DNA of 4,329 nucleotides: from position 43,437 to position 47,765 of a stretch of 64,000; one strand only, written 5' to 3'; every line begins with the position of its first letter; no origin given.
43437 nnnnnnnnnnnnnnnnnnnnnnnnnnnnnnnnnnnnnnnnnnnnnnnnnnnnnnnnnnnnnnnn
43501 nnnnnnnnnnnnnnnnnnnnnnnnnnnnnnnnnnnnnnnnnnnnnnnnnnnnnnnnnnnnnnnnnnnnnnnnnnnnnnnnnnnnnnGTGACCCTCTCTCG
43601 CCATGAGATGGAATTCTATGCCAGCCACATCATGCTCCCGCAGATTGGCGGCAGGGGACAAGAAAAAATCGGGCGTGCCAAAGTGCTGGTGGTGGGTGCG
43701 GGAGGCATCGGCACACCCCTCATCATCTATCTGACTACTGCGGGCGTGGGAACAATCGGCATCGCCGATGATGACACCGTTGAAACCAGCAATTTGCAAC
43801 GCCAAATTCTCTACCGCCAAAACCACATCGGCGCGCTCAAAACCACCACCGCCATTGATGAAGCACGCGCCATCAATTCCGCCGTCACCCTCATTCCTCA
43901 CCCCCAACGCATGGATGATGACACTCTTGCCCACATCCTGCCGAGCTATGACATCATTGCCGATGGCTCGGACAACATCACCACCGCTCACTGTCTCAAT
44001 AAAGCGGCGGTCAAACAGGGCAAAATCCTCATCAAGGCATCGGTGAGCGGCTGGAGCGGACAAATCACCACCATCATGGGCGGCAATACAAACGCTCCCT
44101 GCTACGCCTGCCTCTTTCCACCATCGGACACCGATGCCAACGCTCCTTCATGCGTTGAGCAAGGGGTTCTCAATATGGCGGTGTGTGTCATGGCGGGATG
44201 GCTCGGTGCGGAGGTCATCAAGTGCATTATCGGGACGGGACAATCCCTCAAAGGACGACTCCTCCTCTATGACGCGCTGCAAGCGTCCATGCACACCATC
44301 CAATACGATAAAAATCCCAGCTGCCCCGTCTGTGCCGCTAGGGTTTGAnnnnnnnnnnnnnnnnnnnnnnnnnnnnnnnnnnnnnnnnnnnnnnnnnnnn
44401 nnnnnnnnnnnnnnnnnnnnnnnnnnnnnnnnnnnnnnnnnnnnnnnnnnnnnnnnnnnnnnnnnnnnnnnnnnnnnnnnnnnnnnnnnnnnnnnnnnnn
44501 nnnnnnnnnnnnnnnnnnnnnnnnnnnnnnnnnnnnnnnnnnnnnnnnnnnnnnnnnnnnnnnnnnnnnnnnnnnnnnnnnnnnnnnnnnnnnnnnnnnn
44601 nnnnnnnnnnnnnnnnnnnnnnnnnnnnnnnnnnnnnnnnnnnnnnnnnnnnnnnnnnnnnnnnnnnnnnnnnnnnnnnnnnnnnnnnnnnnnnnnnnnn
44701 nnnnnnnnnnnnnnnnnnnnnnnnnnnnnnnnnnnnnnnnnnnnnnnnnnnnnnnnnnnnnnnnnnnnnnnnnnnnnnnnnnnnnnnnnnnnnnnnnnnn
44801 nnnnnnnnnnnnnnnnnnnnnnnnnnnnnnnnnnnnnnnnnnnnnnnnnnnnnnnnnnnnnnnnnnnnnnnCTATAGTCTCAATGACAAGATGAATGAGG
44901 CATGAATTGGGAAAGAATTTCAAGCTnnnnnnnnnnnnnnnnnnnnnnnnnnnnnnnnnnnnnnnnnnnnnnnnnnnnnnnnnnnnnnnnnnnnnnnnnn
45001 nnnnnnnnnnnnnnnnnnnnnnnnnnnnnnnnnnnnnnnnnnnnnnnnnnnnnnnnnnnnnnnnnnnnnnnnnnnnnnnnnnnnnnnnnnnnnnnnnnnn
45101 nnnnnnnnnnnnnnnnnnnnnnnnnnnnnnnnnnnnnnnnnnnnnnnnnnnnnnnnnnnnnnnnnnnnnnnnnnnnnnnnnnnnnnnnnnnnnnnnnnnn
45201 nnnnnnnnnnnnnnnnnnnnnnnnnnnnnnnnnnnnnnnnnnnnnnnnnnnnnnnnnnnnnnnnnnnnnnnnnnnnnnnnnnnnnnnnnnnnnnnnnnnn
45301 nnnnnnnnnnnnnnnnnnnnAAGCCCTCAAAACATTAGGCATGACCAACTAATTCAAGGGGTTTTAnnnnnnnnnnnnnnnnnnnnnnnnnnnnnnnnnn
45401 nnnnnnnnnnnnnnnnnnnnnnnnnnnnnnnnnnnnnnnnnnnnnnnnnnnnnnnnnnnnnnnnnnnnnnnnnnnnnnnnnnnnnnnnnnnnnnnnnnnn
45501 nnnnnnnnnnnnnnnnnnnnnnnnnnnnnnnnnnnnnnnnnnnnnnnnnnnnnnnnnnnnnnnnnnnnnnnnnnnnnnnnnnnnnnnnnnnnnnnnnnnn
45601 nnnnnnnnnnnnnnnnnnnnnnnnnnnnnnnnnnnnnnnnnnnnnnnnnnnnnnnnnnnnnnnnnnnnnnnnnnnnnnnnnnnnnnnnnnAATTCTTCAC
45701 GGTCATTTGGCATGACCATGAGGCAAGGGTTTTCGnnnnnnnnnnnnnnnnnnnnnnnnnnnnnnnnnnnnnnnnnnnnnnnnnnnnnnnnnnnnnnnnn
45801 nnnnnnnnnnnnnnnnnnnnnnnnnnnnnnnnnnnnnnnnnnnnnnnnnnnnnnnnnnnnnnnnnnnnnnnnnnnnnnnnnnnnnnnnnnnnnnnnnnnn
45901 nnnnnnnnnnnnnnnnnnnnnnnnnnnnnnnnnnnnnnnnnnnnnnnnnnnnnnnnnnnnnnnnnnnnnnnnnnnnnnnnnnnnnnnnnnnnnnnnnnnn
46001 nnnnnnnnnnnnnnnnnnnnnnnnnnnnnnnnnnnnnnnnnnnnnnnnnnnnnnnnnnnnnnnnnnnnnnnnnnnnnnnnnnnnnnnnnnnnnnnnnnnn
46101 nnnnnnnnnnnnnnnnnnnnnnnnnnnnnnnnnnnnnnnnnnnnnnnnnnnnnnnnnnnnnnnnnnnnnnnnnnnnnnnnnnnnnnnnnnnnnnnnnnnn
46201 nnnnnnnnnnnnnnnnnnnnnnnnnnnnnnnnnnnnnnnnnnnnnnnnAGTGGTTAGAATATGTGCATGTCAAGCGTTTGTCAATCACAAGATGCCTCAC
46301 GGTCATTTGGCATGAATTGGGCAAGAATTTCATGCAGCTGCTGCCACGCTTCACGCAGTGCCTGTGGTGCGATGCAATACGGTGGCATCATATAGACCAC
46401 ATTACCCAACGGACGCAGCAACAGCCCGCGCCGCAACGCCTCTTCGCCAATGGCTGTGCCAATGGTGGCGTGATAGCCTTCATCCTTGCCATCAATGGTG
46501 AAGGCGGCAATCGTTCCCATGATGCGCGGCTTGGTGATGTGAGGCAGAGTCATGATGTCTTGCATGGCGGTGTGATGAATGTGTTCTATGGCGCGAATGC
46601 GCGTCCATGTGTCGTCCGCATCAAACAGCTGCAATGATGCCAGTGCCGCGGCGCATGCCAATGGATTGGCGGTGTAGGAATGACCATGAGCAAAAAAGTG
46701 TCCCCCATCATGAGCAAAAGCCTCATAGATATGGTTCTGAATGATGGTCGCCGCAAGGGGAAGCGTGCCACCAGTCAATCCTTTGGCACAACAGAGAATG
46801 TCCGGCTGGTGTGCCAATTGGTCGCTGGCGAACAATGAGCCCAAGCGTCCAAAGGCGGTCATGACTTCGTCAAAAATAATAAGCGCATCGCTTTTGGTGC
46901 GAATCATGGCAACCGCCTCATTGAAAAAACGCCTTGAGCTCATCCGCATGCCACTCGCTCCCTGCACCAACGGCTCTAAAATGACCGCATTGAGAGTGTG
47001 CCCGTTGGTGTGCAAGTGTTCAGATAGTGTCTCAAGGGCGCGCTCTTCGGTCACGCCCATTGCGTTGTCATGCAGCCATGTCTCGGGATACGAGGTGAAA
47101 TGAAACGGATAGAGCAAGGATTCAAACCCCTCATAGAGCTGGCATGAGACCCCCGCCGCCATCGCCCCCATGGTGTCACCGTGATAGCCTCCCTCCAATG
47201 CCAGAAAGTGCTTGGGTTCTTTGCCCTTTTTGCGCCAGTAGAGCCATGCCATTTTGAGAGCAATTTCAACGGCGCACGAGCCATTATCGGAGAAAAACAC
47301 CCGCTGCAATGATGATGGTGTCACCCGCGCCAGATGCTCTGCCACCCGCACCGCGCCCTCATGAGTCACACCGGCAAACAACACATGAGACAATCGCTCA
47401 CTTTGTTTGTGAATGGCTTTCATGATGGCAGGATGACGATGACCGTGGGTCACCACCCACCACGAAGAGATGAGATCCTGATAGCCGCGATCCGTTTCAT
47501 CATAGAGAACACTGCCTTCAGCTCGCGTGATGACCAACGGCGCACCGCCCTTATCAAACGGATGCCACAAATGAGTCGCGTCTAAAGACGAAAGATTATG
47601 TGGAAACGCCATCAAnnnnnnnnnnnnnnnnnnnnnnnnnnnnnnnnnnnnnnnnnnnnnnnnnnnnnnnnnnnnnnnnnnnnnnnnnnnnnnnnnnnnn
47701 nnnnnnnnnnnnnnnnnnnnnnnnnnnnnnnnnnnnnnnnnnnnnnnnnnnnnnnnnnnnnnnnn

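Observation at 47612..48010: VapD (Cas2-fold) gene embedded in the biotin operon between bioD and bioA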

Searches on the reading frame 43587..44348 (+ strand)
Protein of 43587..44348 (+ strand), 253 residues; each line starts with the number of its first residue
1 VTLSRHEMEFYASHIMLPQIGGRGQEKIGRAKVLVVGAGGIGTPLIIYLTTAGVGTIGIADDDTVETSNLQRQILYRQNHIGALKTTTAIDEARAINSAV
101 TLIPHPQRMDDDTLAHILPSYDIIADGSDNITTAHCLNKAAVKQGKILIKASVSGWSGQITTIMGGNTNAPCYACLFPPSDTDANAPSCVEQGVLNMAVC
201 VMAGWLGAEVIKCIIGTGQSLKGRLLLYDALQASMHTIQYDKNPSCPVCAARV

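Call 61: search_protein_families(library=pfam, proteins=[window:43587-44348:+], max_evalue=0.001)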
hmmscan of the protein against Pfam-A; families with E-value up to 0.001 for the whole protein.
window:43587-44348:+ (253 aa): 1 family
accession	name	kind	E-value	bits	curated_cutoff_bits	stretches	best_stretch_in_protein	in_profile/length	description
PF00899.27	ThiF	-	6.9e-69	232.1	28.1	1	11-248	1-238/238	ThiF family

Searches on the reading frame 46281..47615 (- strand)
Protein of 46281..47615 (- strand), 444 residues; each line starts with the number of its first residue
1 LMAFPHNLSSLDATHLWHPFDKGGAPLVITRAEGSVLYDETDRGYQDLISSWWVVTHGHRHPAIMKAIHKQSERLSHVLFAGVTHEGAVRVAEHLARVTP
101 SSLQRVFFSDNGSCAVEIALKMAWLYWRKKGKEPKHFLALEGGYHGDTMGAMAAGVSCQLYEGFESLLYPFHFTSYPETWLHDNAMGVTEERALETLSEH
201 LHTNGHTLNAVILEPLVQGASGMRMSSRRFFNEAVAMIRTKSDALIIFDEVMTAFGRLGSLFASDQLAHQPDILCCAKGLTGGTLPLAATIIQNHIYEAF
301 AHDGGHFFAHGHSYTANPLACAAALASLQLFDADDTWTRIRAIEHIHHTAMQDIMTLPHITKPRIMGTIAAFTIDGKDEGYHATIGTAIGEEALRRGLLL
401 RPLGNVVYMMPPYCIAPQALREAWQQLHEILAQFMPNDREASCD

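Call 3: search_protein_families(library=pfam, proteins=[window:46281-47615:-], max_evalue=0.01)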
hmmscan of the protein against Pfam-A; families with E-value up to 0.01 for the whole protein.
window:46281-47615:- (444 aa): 2 families
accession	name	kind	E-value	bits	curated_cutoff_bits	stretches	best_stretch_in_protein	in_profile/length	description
PF00202.27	Aminotran_3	-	1.9e-93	313.8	30.5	1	26-431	10-403/403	Aminotransferase class-III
PF12850.12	Metallophos_2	-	0.0029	18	27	1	53-116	84-148/154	Calcineurin-like phosphoesterase superfamily domain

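Call 5: search_protein_families(library=ncbifam, proteins=[window:46281-47615:-], max_evalue=0.01)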
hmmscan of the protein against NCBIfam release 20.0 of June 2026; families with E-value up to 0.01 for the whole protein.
window:46281-47615:- (444 aa): 69 families (the best 25 are shown)
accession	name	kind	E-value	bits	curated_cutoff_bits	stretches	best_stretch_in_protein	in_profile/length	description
TIGR00508.1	bioA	equivalog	1.9e-143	478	405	1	16-431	1-418/419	adenosylmethionine--8-amino-7-oxononanoate transaminase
NF004624.0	PRK05964.1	equivalog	1.4e-139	465.3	494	1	6-433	4-424/427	adenosylmethionine--8-amino-7-oxononanoate transaminase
NF005443.0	PRK07030.1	equivalog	1.7e-103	346.6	729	1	10-422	9-435/451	adenosylmethionine--8-amino-7-oxononanoate transaminase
NF005940.0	PRK07986.1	equivalog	9.9e-97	324.1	625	1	10-429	7-419/429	adenosylmethionine--8-amino-7-oxononanoate transaminase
NF052567.1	OmAmTferAptACaul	equivalog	6.3e-74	249.2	500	1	25-433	18-430/431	omega-aminotransferase AptA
NF005682.0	PRK07480.1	subfamily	2.3e-68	231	510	1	7-433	12-451/459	aminotransferase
NF005102.0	PRK06541.1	equivalog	3e-68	230.4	574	1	11-431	15-453/460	aspartate aminotransferase family protein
NF005447.0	PRK07036.1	equivalog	6.3e-68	229.6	618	1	11-432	16-453/468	aminotransferase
NF005683.0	PRK07481.1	subfamily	7.2e-66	223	575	1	10-432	8-448/453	hypothetical protein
NF004767.0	PRK06105.1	subfamily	6.9e-65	219.3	517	1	24-434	29-450/460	aminotransferase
NF041821.1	daptide_amino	equivalog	5.3e-64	216.3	450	1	23-429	11-402/405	daptide-type RiPP biosynthesis aminotransferase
NF005685.0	PRK07483.1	equivalog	7.4e-63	212.9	485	1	26-433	13-437/444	aspartate aminotransferase family protein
TIGR00707.1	argD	subfamily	2.9e-62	210.7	410.05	1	25-431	9-380/381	acetylornithine/succinylornithine family transaminase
NF005993.0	PRK08117.1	subfamily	2.6e-60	204.3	574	1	25-434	25-430/433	aspartate aminotransferase family protein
NF005812.0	PRK07678.1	subfamily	3.1e-59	200.8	488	1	6-373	8-379/451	aminotransferase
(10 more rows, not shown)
